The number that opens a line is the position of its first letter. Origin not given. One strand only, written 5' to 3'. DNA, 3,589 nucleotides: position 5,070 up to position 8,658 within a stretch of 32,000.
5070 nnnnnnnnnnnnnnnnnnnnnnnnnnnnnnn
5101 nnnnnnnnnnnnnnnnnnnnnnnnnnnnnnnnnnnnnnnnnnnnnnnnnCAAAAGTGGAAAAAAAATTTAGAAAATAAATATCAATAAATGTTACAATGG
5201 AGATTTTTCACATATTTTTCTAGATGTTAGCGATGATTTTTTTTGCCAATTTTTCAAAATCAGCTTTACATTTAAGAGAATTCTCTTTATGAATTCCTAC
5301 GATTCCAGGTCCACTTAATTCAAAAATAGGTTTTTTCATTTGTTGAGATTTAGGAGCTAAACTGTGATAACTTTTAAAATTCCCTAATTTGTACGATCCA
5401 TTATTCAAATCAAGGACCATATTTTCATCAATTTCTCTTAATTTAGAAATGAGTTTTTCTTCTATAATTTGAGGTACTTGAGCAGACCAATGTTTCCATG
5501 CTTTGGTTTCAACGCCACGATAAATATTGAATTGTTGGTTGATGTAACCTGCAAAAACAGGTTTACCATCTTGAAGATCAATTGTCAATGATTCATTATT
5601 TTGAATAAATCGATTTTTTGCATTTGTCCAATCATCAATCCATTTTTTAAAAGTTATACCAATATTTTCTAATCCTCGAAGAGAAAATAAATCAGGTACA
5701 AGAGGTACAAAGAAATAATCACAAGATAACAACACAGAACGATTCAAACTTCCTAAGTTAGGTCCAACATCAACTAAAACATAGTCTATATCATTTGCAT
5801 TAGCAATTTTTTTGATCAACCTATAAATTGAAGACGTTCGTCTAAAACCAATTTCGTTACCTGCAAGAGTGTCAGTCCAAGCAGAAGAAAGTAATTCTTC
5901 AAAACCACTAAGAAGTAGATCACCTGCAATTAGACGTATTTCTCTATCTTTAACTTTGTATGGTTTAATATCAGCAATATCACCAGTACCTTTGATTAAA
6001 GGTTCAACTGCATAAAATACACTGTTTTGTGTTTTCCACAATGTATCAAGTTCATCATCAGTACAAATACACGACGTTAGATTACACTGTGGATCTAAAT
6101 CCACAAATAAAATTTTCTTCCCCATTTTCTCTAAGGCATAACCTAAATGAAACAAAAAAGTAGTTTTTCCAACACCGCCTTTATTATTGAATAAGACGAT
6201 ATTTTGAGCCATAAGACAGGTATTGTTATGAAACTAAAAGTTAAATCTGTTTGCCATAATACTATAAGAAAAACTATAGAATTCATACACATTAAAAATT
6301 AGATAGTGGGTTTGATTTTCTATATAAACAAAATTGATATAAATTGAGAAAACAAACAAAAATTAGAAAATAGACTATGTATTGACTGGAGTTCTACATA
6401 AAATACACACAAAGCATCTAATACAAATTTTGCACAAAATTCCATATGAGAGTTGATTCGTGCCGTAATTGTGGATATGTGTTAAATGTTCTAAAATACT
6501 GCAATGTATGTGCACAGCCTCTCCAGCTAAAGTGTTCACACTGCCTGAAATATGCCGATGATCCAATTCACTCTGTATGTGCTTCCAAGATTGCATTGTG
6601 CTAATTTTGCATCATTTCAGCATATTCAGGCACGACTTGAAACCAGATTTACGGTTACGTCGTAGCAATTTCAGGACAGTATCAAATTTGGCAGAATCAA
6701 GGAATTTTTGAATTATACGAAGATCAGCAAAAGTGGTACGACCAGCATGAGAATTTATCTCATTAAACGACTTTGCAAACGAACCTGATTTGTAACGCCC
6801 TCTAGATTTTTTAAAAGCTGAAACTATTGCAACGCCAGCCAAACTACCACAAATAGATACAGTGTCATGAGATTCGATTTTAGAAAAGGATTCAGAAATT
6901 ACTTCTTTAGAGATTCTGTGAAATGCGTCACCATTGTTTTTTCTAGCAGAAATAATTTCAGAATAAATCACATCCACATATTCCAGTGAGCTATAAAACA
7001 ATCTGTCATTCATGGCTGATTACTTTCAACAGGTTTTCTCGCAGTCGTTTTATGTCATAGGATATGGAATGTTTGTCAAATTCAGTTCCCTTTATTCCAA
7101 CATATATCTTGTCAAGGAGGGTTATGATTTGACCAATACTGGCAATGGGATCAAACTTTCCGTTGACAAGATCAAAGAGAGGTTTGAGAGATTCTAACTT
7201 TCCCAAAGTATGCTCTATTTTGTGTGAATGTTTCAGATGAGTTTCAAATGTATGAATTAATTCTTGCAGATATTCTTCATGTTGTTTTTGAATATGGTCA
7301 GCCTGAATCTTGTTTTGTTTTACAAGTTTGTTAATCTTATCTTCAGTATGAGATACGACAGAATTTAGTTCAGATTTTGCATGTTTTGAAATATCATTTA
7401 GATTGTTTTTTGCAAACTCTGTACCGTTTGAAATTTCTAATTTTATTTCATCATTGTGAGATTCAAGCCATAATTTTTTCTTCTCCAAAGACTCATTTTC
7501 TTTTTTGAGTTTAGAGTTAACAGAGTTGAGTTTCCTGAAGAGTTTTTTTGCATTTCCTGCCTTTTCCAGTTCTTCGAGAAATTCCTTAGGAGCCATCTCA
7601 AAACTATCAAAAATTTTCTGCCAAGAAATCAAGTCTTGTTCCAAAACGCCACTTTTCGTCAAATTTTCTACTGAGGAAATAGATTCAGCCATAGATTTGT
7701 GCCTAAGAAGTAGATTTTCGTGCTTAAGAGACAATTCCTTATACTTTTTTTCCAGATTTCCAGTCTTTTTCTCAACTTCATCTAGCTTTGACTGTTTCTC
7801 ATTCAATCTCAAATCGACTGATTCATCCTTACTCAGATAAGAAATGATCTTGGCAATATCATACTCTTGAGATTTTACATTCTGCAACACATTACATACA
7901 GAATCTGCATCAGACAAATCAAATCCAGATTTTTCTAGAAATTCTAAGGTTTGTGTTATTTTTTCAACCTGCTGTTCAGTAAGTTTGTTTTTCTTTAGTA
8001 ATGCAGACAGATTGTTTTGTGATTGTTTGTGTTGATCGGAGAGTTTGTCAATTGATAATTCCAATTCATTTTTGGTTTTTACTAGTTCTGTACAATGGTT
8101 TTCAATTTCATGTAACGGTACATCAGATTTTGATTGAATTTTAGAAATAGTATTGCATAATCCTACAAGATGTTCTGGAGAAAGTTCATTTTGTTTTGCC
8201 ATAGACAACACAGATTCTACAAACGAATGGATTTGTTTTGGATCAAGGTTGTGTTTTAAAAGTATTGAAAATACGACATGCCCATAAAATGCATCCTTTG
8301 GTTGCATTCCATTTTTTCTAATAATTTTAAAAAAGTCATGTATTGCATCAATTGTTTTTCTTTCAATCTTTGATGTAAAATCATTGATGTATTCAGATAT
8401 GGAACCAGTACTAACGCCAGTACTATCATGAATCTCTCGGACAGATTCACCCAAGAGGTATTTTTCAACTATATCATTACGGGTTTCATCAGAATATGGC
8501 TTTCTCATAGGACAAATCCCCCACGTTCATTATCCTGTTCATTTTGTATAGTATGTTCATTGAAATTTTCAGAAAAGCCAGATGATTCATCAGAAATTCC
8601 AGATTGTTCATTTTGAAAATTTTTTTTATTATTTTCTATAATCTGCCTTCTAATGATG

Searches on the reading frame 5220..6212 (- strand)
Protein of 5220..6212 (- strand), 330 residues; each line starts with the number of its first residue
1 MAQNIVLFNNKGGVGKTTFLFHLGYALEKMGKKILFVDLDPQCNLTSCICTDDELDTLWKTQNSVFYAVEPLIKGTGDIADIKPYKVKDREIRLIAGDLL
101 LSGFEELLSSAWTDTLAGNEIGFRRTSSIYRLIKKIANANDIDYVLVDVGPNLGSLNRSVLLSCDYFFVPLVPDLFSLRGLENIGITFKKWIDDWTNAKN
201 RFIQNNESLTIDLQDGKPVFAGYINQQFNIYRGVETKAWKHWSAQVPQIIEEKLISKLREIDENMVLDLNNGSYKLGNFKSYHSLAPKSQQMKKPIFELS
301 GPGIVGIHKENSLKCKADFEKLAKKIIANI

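Call 6: search_protein_families(library=pfam, proteins=[window:5220-6212:-], max_evalue=0.01)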
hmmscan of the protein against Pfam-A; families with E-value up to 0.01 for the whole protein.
window:5220-6212:- (330 aa): 7 families
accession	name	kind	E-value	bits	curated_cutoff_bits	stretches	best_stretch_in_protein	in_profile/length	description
PF13614.12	AAA_31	-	1.5e-28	100.4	27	1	4-193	3-169/177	AAA domain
PF01656.29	CbiA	-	4.5e-14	52.9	25.4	1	5-149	1-54/125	CobQ/CobB/MinD/ParA nucleotide binding domain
PF02374.21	ArsA_ATPase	-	3.1e-07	30.3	24.3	1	4-151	2-134/305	Anion-transporting ATPase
PF00142.24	Fer4_NifH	-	2.3e-06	27.8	25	1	7-62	4-59/271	4Fe-4S iron sulfur cluster binding proteins, NifH/frxC family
PF10609.15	ParA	-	9.5e-06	25.7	27.1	1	3-40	4-41/246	NUBPL iron-transfer P-loop NTPase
PF09140.17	MipZ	-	9.8e-06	25.5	20.7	1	4-41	2-39/262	ATPase MipZ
PF06564.18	CBP_BcsQ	-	2.1e-05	24.6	21.3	1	6-42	5-41/234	Cellulose biosynthesis protein BcsQ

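Call 7: search_protein_families(library=padloc, proteins=[window:5220-6212:-], max_evalue=0.01)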
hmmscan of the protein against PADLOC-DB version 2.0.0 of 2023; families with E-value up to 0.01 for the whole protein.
window:5220-6212:- (330 aa): 2 families
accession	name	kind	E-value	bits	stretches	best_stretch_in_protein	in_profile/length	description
PDLC04559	PDC-M28B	-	3.6e-07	27.6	1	3-40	129-166/438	-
PDLC04560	PDC-M28B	-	0.0024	15.3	1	3-42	15-54/327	-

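Call 8: search_protein_families(library=ncbifam, proteins=[window:5220-6212:-], max_evalue=0.01)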
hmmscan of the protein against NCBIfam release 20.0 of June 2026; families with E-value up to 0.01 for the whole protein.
window:5220-6212:- (330 aa): 18 families
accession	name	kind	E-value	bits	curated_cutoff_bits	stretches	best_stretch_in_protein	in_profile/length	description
NF041546.1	ParA_partition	equivalog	1.4e-15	57.4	180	2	5-46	2-43/203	ParA family partition ATPase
TIGR03453.1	partition_RepA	equivalog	2e-15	56.5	348.45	1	3-177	105-270/387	plasmid partitioning protein RepA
NF010443.0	PRK13869.1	subfamily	3.6e-12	45.8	446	1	3-177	122-287/405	plasmid-partitioning protein RepA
TIGR03371.1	cellulose_yhjQ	equivalog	2.7e-08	33.6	157.85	1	3-45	2-44/246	cellulose biosynthesis protein BcsQ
NF041283.1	PrgP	equivalog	5.2e-08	32.5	400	1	2-170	2-152/297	ParA superfamily DNA segregation protein PrgP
NF047398.1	AAA_KGGVGR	domain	1.5e-07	31.9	90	1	4-40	4-40/190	KGGVGR-motif variant AAA ATPase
TIGR01969.1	minD_arch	subfamily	7.5e-07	28.6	201.75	1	5-41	3-39/251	cell division ATPase MinD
TIGR01968.1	minD_bact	equivalog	3.2e-06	26.7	212.9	1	4-40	3-39/261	septum site-determining protein MinD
NF009701.0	PRK13230.1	subfamily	1.3e-05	24.4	350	1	8-58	6-56/291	nitrogenase reductase-like protein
TIGR01287.1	nifH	equivalog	2.9e-05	23.5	394.35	1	8-61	5-58/275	nitrogenase iron protein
TIGR04291.1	arsen_driv_ArsA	equivalog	8.2e-05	21.5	650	1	5-47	5-47/565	arsenical pump-driving ATPase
TIGR00345.1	GET3_arsA_TRC40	subfamily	0.00014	21.5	135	1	7-48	1-42/299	TRC40/GET3/ArsA family transport-energizing ATPase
TIGR01281.1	DPOR_bchL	equivalog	0.00023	20.6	345.15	1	9-72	6-68/268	ferredoxin:protochlorophyllide reductase (ATP-dependent) iron-sulfur ATP-binding protein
NF041136.1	MrpORP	equivalog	0.00031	20.1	450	1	3-40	6-43/365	iron-sulfur cluster carrier protein MrpORP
NF033200.1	F430_CfbC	exception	0.0041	16.5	402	0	10-59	7-56/260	Ni-sirohydrochlorin a,c-diamide reductive cyclase ATP-dependent reductase subunit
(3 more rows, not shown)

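Call 79: search_protein_families(library=phrogs, proteins=[window:5220-6212:-], max_evalue=0.001)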
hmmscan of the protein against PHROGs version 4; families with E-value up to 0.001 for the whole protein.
window:5220-6212:- (330 aa): 1 family
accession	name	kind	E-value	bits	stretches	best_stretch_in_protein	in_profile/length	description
phrog_164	-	DNA, RNA and nucleotide metabolism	1.1e-38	134.6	1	1-329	223-472/500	ParA-like partition protein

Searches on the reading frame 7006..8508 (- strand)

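Call 6: search_protein_families(library=pfam, proteins=[window:7006-8508:-], max_evalue=0.01)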
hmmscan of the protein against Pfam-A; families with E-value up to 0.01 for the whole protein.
window:7006-8508:- (500 aa): 4 families
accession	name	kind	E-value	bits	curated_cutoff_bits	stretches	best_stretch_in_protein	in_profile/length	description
PF12844.13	HTH_19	-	0.00049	20.4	30.2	0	145-196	7-59/64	Helix-turn-helix domain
PF13443.12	HTH_26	-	0.0048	17.5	22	0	27-61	17-51/63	Cro/C1-type HTH DNA-binding domain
PF13060.11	DUF3921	-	0.0063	17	25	0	385-419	13-47/58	Protein of unknown function (DUF3921)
PF00261.25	Tropomyosin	-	0.0075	16.2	38.6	0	128-280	81-228/242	Tropomyosin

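Call 7: search_protein_families(library=padloc, proteins=[window:7006-8508:-], max_evalue=0.01)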
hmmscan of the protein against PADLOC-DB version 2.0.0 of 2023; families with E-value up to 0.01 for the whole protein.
window:7006-8508:- (500 aa): 2 families
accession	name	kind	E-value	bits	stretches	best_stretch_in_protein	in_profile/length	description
PDLC00581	JetC3|JetC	-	4.1e-05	19.6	1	70-442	699-1060/1473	DUF3584 domain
PDLC00550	JetC2|JetC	-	0.0075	12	0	141-447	271-575/1355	DUF3584 domain; MukB-like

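Call 8: search_protein_families(library=ncbifam, proteins=[window:7006-8508:-], max_evalue=0.01)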
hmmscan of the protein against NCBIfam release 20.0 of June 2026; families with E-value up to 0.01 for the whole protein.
window:7006-8508:- (500 aa): 1 family
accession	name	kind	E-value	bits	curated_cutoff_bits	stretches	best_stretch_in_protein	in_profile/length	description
NF045780.1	TrlF_fam_ATP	equivalog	0.004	15.9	350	1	108-435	396-703/944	TrlF family AAA-like ATPase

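Call 79: search_protein_families(library=phrogs, proteins=[window:7006-8508:-], max_evalue=0.001)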
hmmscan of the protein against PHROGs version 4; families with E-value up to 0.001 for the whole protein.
window:7006-8508:- (500 aa): 1 family
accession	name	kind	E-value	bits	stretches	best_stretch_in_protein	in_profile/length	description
phrog_6452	-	unknown function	6.3e-05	23.5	1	120-193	104-177/236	-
